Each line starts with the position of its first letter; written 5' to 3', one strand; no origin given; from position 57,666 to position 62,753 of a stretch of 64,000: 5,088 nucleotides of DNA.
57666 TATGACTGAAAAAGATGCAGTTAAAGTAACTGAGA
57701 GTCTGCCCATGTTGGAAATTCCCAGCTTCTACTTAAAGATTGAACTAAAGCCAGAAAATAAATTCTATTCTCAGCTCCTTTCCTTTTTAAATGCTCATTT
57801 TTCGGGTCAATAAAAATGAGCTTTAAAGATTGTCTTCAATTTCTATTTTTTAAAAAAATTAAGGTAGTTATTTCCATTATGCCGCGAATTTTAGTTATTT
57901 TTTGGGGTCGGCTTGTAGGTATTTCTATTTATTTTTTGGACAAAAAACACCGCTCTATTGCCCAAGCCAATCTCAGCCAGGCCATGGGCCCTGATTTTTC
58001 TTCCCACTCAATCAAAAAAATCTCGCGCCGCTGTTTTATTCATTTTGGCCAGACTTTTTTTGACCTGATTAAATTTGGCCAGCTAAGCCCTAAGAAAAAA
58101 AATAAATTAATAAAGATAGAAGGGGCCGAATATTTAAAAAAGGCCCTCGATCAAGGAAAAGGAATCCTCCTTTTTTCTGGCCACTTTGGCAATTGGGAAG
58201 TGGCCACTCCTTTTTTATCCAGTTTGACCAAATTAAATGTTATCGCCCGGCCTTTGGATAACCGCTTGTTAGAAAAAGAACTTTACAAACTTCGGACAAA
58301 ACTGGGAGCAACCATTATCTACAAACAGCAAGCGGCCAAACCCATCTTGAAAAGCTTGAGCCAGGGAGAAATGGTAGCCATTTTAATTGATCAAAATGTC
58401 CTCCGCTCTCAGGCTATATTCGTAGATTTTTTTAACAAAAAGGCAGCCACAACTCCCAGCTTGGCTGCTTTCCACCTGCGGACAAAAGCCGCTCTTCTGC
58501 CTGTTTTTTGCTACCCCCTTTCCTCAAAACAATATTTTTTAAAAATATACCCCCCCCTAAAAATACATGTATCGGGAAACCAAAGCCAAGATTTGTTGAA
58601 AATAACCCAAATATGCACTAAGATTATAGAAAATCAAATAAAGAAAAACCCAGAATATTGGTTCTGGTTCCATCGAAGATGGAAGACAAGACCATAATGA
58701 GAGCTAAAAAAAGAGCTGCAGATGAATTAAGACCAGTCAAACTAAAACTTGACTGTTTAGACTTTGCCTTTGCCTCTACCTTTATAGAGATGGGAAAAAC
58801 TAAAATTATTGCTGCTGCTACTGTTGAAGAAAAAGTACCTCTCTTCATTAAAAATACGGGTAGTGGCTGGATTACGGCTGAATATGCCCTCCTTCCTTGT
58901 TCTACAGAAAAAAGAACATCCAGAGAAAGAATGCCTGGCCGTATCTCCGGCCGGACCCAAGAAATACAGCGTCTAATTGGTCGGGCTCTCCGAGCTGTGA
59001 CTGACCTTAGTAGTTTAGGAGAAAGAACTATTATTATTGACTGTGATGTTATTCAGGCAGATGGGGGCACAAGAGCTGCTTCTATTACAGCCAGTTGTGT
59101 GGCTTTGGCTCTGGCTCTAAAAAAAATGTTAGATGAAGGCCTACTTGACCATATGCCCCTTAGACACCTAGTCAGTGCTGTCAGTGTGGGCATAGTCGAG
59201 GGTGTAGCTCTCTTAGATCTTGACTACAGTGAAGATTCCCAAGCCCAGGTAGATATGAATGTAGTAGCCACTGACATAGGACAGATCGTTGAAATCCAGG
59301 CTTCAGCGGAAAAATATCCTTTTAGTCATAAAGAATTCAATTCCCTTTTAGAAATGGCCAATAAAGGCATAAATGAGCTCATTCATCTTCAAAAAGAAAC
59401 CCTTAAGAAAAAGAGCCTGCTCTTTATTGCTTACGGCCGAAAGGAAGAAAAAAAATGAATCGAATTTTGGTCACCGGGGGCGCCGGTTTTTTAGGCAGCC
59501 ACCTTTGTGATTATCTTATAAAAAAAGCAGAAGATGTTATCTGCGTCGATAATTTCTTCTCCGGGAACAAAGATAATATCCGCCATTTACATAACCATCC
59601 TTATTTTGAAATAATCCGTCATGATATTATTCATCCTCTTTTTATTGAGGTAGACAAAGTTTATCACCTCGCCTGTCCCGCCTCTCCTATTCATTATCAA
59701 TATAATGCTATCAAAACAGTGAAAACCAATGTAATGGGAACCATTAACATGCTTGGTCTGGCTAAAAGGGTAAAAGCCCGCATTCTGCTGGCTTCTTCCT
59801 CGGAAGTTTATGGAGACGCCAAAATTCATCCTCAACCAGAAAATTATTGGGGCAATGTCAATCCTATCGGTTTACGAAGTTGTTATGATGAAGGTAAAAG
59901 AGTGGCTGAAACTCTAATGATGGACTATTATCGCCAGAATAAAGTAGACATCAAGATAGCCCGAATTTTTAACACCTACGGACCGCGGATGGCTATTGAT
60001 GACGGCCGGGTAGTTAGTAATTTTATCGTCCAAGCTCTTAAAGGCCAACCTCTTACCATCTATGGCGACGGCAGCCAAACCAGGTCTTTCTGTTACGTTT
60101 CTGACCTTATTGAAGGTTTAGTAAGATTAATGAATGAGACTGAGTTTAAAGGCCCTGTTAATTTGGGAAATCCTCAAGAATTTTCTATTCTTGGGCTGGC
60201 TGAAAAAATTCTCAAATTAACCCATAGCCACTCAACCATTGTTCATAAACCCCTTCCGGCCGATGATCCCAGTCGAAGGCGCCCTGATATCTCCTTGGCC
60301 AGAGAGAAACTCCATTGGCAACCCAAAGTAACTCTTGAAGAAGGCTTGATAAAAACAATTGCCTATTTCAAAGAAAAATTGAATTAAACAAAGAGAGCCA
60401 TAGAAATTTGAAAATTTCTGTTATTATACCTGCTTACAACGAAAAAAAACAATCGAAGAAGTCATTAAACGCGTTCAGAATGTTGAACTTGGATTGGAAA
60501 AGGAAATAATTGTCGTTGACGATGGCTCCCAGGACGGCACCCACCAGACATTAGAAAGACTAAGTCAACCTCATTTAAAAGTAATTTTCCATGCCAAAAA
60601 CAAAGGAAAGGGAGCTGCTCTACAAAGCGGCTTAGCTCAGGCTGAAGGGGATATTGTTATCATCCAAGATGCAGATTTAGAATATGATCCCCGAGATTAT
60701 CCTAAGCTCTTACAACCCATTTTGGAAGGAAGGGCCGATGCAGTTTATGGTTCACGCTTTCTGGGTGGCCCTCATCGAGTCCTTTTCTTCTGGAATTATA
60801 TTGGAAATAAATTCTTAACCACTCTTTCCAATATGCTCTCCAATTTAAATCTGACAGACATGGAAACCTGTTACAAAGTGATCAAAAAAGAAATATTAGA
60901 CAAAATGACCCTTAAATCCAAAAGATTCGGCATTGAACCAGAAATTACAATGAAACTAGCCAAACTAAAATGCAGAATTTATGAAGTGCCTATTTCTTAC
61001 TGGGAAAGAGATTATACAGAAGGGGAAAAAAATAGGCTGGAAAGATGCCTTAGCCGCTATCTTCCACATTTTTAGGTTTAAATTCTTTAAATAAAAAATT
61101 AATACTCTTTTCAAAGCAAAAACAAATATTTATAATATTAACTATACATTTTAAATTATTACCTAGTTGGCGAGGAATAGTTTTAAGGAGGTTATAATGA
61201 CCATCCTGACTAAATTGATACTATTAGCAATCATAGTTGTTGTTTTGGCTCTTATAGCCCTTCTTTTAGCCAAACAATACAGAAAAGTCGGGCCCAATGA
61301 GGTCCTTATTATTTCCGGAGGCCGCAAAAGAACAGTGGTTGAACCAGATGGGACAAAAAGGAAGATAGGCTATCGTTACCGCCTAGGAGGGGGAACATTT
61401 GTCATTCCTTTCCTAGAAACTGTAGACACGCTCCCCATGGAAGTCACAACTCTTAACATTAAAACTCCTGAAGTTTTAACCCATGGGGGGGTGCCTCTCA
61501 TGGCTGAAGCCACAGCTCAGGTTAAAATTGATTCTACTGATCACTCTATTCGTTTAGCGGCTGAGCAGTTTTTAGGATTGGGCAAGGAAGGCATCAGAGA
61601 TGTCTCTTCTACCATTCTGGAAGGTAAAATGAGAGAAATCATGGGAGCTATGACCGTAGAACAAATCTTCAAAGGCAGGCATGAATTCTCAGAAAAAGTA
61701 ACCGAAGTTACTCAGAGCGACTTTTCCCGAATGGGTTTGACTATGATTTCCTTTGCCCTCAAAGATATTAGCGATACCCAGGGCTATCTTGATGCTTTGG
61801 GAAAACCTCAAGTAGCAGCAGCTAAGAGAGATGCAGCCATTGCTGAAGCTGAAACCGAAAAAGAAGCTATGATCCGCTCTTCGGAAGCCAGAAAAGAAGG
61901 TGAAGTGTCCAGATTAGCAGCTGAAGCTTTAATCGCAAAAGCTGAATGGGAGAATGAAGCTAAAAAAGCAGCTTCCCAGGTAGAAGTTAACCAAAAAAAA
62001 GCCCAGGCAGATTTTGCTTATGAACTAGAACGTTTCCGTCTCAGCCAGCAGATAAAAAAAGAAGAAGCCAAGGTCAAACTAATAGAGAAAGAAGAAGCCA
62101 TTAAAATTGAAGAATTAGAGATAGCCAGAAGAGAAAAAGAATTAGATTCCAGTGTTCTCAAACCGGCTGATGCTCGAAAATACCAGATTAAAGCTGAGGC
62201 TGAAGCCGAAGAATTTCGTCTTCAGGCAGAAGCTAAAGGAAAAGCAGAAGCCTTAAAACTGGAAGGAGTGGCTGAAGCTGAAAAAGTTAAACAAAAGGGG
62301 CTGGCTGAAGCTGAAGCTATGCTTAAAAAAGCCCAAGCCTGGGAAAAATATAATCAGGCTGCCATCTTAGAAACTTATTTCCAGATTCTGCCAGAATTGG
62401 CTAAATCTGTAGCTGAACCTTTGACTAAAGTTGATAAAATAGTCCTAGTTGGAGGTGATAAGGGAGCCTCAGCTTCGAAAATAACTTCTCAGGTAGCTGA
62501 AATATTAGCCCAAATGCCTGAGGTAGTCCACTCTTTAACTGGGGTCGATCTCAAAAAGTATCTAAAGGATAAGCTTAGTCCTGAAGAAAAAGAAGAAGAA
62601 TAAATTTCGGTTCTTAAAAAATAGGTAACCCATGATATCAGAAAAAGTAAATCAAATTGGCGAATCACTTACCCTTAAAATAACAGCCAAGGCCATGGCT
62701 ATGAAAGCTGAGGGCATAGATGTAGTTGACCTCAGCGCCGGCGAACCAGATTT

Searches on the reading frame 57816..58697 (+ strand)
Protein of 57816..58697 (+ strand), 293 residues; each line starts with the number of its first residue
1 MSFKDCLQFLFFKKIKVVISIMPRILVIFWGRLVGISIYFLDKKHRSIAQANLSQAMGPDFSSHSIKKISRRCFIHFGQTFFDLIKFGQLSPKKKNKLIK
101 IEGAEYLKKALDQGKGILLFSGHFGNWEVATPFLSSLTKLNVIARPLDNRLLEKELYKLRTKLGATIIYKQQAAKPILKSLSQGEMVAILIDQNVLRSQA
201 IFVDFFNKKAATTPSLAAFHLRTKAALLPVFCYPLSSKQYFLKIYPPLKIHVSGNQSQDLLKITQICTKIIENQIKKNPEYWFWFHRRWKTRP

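Call 30: search_protein_families(library=pfam, proteins=[window:57816-58697:+], max_evalue=0.00001)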
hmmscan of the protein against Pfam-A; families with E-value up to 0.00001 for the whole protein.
window:57816-58697:+ (293 aa): 1 family
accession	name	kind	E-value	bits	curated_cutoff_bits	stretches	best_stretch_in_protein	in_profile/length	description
PF03279.18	Lip_A_acyltrans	-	9.6e-58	196.1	22.3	1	17-291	24-295/295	Bacterial lipid A biosynthesis acyltransferase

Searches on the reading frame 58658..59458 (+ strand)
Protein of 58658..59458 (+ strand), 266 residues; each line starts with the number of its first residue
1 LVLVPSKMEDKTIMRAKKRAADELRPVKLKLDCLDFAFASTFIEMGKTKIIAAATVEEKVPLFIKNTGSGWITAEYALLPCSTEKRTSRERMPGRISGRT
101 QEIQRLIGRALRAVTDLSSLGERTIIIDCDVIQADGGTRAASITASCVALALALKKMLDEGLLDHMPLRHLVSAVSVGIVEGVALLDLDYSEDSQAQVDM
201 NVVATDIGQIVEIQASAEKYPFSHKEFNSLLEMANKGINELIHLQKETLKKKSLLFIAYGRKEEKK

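Call 30: search_protein_families(library=pfam, proteins=[window:58658-59458:+], max_evalue=0.00001)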
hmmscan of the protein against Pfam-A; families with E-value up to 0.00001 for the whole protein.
window:58658-59458:+ (266 aa): 2 families
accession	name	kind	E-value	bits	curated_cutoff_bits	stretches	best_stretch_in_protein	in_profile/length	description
PF01138.27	RNase_PH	-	1.2e-26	94.1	25.5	1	23-153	1-127/130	3' exoribonuclease family, domain 1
PF03725.20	RNase_PH_C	-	6.2e-13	48.9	20.8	1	170-236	1-66/67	3' exoribonuclease family, domain 2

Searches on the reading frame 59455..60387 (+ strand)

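Call 30: search_protein_families(library=pfam, proteins=[window:59455-60387:+], max_evalue=0.00001)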
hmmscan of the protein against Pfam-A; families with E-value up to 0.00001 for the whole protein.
window:59455-60387:+ (310 aa): 6 families
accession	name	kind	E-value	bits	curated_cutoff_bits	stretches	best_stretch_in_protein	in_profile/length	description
PF16363.11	GDP_Man_Dehyd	-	3.8e-51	174.9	27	1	5-299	1-330/332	GDP-mannose 4,6 dehydratase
PF01370.27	Epimerase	-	2e-48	165.4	20.9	1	4-238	1-240/240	NAD dependent epimerase/dehydratase family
PF01073.25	3Beta_HSD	-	1.4e-12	47.7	22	1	5-218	1-221/280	3-beta hydroxysteroid dehydrogenase/isomerase family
PF07993.18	NAD_binding_4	-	4.9e-12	46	20.1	1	61-175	84-208/258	Male sterility protein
PF02719.21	Polysacc_synt_2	-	3.1e-10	40.2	20.2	1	4-258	1-249/293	Polysaccharide biosynthesis protein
PF04321.23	RmlD_sub_bind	-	5.2e-07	29.5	27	1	3-270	2-244/287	RmlD substrate binding domain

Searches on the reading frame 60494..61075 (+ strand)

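Call 61: search_protein_families(library=pfam, proteins=[window:60494-61075:+], max_evalue=0.001)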
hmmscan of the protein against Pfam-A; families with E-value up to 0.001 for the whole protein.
window:60494-61075:+ (193 aa): 2 families
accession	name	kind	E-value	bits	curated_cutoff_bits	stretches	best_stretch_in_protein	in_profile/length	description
PF00535.33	Glycos_transf_2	-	6.8e-30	104.6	23.3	1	2-137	27-166/168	Glycosyl transferase family 2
PF10111.15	Glyco_tranf_2_2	-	0.00072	19.6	27.3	0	3-64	30-94/276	Glycosyltransferase like family 2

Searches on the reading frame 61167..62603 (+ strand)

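Call 61: search_protein_families(library=pfam, proteins=[window:61167-62603:+], max_evalue=0.001)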
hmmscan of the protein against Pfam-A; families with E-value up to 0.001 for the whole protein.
window:61167-62603:+ (478 aa): 2 families
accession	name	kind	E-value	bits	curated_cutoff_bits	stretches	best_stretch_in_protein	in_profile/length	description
PF01145.31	Band_7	-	5.4e-28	98.7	23.6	1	40-232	2-176/176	SPFH domain / Band 7 family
PF15975.10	Flot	-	6.6e-07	29.9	27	1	355-465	1-113/124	Flotillin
